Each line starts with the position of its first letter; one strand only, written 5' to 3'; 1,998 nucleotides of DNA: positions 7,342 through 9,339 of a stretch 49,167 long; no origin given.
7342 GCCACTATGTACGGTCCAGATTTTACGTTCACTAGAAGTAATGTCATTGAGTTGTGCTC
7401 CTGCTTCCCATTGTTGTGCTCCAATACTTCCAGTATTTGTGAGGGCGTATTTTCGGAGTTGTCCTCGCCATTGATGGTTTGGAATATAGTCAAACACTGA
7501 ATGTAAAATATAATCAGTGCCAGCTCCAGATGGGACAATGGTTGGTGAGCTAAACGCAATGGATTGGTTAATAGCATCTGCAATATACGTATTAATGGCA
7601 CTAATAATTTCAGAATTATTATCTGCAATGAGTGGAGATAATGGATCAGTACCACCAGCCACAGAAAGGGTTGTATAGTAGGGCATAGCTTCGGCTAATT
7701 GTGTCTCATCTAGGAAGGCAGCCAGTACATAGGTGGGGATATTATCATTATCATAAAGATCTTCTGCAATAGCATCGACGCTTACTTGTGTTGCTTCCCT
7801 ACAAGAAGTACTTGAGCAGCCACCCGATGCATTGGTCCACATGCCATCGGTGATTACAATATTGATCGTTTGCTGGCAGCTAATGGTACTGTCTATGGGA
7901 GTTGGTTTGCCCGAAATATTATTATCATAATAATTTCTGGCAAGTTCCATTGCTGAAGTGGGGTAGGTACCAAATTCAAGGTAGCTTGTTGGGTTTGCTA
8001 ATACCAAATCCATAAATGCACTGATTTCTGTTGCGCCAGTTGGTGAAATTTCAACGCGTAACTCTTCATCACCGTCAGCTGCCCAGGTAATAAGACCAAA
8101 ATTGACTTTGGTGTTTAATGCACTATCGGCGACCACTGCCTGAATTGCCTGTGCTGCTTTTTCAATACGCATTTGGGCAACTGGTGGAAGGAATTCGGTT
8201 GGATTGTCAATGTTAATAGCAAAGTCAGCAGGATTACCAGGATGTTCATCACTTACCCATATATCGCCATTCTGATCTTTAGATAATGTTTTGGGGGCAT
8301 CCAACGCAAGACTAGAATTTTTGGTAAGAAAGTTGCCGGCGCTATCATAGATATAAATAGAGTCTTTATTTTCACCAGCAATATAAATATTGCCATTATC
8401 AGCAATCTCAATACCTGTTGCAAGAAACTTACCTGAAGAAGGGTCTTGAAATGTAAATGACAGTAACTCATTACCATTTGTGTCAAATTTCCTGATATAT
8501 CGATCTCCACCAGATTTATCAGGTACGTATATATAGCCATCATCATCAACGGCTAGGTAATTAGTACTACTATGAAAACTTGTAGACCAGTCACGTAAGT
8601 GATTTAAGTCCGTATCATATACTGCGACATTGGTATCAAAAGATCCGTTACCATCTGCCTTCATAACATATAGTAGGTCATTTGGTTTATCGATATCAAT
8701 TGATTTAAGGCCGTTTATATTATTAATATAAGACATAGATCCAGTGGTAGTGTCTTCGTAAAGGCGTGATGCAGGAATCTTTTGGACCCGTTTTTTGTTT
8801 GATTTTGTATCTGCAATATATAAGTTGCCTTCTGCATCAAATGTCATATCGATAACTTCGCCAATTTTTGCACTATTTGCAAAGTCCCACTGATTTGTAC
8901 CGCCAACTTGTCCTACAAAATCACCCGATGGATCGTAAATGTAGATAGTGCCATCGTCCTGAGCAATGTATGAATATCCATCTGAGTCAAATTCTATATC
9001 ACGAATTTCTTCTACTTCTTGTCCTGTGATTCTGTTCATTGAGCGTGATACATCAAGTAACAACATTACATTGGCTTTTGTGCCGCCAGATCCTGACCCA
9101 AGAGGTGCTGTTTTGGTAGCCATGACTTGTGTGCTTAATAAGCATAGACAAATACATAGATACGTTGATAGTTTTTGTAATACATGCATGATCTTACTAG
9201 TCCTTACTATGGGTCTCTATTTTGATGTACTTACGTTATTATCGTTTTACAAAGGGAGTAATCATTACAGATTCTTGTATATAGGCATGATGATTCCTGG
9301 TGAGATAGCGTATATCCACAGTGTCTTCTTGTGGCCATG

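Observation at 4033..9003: NHL six-blade propeller apparently inserted between strand beta-1 and helix alpha-1 of the PilY1 vWA domain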

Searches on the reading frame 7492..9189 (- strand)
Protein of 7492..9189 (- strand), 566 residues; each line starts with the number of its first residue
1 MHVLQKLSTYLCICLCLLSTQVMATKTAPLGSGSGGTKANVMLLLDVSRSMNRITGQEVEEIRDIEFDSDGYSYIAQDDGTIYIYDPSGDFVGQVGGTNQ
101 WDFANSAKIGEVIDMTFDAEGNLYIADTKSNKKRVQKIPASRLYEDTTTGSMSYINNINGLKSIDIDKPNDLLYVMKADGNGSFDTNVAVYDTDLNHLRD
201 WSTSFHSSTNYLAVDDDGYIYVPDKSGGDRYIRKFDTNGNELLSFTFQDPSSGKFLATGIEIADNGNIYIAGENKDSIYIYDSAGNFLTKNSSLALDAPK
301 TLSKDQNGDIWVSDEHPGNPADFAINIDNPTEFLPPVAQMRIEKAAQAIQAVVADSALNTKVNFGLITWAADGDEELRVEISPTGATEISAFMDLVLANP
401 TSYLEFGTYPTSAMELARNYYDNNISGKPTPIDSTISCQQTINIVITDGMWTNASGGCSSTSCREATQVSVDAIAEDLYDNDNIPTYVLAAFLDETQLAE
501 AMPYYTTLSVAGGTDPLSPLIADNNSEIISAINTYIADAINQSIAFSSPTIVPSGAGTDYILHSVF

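Call 54: predict_structure(alignment_id=A3)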
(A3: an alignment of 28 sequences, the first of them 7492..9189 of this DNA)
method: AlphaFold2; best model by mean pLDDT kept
length: 566 residues; sequences in the alignment: 28
mean_pLDDT: 82.5   pTM: 0.70
mean pLDDT of the five models: 82.5, 82.3, 81.8, 81.0, 79.1
residues with pLDDT >= 90: 263; 70-90: 191; 50-70: 70; < 50: 42
segments of 3 or more residues with pLDDT < 50: 21-35, 318-321, 455-463, 547-551, 560-566
pLDDT, mean of each block of 10 residues (from residue 1): 72 74 45 65 93 75 91 89 83 76 67 94 87 85 65 82 94 91 83 95 71 95 88 93 90 87 95 84 94 81 91 68 66 69 93 91 95 91 97 93 84 94 92 84 92 52 55 95 96 84 92 96 87 92 58 51 43
secondary structure, 60 per line:
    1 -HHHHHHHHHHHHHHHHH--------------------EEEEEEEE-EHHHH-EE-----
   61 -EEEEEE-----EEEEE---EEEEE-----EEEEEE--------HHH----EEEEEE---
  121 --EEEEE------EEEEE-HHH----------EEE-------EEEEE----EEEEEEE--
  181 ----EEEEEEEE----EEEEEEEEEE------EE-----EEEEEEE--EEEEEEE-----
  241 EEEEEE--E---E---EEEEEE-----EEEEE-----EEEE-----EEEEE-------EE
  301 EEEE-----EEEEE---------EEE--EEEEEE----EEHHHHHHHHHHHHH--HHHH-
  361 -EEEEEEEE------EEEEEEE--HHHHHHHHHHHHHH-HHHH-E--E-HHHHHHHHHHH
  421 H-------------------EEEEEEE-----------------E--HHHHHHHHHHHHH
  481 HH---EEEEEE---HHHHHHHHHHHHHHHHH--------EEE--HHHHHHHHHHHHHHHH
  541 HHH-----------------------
elements in order: H2-18 E39-46 H49-52 E62-67 E73-77 E81-85 E91-96 E112-117 E123-127 E134-138 E153-155 E163-167 E172-178 E185-192 E197-206 E220-226 E229-235 E241-246 E257-262 E268-272 E278-281 E287-291 E299-304 E310-314 E324-326 E329-334 H341-353 H356-359 E362-369 E376-382 H385-398 H400-403 H410-421 E441-447 H468-482 E486-491 H495-511 E520-522 H525-543

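Call 58: fold_search(model_id=the predicted structure, library=pdb)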
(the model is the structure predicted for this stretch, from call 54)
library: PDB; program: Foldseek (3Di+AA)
matches with E <= 10: 1608; with E <= 0.001: 1028
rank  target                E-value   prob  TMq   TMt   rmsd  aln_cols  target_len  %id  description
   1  8j72_A                2.4e-15  1.00  0.37  0.72   4.3       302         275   15  Crystal structure of mammalian Trim71 in complex with lncRNA Trincr1 (released 2024-03-06)
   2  8j72_B                3.3e-15  1.00  0.36  0.70   4.1       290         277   15  Crystal structure of mammalian Trim71 in complex with lncRNA Trincr1 (released 2024-03-06)
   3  7qrv_D                8.7e-15  1.00  0.36  0.69   4.0       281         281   19  Crystal structure of NHL domain of TRIM2 (full C-terminal) (released 2022-05-04)
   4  7qrw                  1.0e-14  1.00  0.36  0.70   4.0       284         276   18  Crystal structure of NHL domain of TRIM3 (released 2022-05-04)
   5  7qrv_B                1.5e-14  1.00  0.36  0.70   3.9       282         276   18  Crystal structure of NHL domain of TRIM2 (full C-terminal) (released 2022-05-04)
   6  6xg7                  1.8e-14  1.00  0.35  0.65   6.4       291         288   18  1.3 A Resolution Structure of the of the NHL Repeat Region of D. melanogaster Thin (released 2020-12-16)
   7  6fq3_A                3.1e-14  1.00  0.37  0.52   4.4       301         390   16  Crystal structure of Danio rerio Lin41 filamin-NHL domains in complex with lin-29A 5'UTR 13mer RNA (released 2018-05-09)
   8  7qrv_A                3.7e-14  1.00  0.38  0.73   3.8       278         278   19  Crystal structure of NHL domain of TRIM2 (full C-terminal) (released 2022-05-04)
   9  9jur                  4.1e-14  1.00  0.36  0.70   4.2       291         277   15  Crystal Structure of NHL domain of human E3 ubiquitin-protein ligase TRIM71 (released 2025-04-30)
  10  6d69                  5.2e-14  1.00  0.36  0.66   6.1       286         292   20  Crystal Structure of the NHL Repeat Region of D. melanogaster Thin (released 2019-04-24)
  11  7b96_A                8.1e-14  1.00  0.35  0.68   5.5       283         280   17  NHL domain of human TRIM2 (released 2022-01-12)
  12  7b2r_A                1.8e-13  1.00  0.36  0.70   3.8       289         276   18  Crystal structure of NHL domain of TRIM2 (released 2021-01-13)
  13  7b2r_B                2.2e-13  1.00  0.36  0.70   3.9       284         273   18  Crystal structure of NHL domain of TRIM2 (released 2021-01-13)
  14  7qrx_A                3.1e-13  1.00  0.35  0.67   4.4       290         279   14  Crystal structure of NHL domain of TRIM71 (released 2022-05-04)
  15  6fpt_A                4.6e-13  1.00  0.35  0.50   4.9       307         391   15  Crystal structure of Danio rerio Lin41 filamin-NHL domains (released 2018-05-09)
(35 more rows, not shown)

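Call 67: search_protein_families(library=pfam, alignment_id=A3, max_evalue=0.001)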
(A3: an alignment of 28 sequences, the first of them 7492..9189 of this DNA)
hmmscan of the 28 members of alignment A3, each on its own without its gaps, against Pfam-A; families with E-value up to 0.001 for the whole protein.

A. member 1, window:7492-9189:- (566 aa): 3 families
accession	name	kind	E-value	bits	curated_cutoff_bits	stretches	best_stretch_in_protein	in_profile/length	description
PF01436.27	NHL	-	5.3e-05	23.5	20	0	114-137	6-27/28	NHL repeat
PF07494.17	Reg_prop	-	7.5e-05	22.9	20.4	0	301-314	9-22/24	Two component regulator propeller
PF13519.12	VWA_2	-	0.00099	20.1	27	0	339-449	18-106/107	von Willebrand factor type A domain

B. families by the number of members that match (of 28 scanned): 16 families
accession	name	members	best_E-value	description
PF01436.27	NHL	24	3.1e-53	NHL repeat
PF05567.17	T4P_PilY1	22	4.1e-27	PilY1 beta-propeller domain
PF13519.12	VWA_2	22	5.5e-13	von Willebrand factor type A domain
PF00092.34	VWA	21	8.3e-13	von Willebrand factor type A domain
PF08450.18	SGL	13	2.3e-15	SMP-30/Gluconolactonase/LRE-like region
PF06739.17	SBBP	8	1.2e-12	Beta-propeller repeat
PF17170.10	DUF5128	6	4.2e-16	6-bladed beta-propeller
PF25021.1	TEN_NHL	6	1.4e-12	Teneurin NHL domain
PF22701.2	Mala_s_1-like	5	1.2e-10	Mal s 1 allergenic protein-like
PF24684.1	Vgb_lyase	4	1.1e-08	Virginiamycin B lyase family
PF13360.13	PQQ_2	4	3.4e-05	Outer membrane protein assembly factor BamB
PF13449.12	Phytase-like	3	3.1e-06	Esterase-like activity of phytase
PF13570.13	Beta-prop_ACSF4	3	6.5e-05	Beta-alanine-activating enzyme, beta-propeller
PF07494.17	Reg_prop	2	7.5e-05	Two component regulator propeller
PF02393.21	US22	1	0.00025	US22 like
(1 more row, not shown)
